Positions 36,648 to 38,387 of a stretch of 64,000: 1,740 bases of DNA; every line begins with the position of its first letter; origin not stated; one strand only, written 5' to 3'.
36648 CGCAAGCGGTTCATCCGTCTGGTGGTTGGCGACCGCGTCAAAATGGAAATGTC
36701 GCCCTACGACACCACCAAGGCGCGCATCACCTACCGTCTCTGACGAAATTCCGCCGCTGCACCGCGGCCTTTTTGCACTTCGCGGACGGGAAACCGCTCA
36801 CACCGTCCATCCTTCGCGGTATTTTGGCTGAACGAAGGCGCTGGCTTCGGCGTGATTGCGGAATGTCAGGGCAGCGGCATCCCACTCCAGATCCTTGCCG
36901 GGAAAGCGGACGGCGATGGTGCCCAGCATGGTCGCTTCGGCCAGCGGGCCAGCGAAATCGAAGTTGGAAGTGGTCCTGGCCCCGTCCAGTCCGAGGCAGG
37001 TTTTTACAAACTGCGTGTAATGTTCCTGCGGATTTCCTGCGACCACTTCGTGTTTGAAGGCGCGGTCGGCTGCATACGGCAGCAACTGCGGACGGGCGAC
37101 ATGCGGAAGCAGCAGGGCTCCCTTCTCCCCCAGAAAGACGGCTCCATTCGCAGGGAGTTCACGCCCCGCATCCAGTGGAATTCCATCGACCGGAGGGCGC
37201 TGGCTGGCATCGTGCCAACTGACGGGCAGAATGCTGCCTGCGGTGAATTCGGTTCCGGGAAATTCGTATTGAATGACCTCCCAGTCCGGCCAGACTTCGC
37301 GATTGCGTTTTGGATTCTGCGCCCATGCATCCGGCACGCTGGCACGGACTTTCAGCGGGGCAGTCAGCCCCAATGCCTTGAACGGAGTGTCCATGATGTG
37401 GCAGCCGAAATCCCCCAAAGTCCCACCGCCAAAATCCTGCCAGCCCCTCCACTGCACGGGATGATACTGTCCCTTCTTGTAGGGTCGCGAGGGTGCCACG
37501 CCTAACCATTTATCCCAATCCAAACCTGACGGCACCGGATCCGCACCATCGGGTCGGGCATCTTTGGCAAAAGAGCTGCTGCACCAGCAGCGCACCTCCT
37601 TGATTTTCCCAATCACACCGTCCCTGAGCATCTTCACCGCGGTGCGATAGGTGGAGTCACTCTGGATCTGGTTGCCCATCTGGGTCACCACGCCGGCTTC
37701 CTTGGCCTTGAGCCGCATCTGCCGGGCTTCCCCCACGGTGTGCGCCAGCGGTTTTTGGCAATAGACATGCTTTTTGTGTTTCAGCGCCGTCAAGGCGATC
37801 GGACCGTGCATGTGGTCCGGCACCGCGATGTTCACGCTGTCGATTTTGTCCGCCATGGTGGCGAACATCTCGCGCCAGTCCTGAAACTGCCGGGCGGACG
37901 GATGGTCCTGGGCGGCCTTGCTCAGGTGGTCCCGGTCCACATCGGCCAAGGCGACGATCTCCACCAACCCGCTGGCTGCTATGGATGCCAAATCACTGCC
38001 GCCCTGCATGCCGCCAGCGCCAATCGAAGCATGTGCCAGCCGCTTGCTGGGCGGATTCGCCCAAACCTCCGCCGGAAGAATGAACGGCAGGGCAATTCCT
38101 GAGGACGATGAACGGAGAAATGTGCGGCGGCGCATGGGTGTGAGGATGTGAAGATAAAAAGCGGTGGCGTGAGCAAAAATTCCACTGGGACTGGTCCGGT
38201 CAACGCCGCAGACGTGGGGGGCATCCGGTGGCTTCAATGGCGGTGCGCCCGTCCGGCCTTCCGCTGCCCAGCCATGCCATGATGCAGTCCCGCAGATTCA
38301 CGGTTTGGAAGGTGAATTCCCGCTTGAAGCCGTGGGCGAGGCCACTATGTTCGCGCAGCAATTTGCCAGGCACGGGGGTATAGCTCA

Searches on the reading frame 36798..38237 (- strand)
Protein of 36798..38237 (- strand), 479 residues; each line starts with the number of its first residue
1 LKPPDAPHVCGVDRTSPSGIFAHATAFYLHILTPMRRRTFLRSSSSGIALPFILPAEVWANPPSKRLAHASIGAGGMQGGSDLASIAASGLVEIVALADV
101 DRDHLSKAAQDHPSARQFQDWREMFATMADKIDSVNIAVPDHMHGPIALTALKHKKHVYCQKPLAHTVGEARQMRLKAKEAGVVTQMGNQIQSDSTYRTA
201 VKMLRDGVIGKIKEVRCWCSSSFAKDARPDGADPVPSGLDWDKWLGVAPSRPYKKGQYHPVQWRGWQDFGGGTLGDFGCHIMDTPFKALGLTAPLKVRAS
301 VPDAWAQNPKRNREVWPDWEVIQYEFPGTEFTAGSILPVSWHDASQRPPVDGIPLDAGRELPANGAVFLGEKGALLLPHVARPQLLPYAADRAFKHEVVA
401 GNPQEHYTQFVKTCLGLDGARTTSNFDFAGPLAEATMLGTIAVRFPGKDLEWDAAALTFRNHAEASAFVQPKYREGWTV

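Call 66: search_protein_families(library=pfam, proteins=[window:36798-38237:-], max_evalue=0.001)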
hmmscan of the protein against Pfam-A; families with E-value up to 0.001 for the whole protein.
window:36798-38237:- (479 aa): 3 families
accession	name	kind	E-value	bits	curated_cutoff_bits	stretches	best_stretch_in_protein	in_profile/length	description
PF01408.29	GFO_IDH_MocA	-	1.5e-16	61.6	24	1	72-188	6-119/120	Oxidoreductase family, NAD-binding Rossmann fold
PF19051.5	GFO_IDH_MocA_C2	-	5.5e-14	52.7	23.3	1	233-301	46-115/254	Oxidoreductase family, C-terminal alpha/beta domain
PF22725.1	GFO_IDH_MocA_C3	-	4.5e-06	27.1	27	0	197-284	1-56/124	GFO/IDH/MocA C-terminal domain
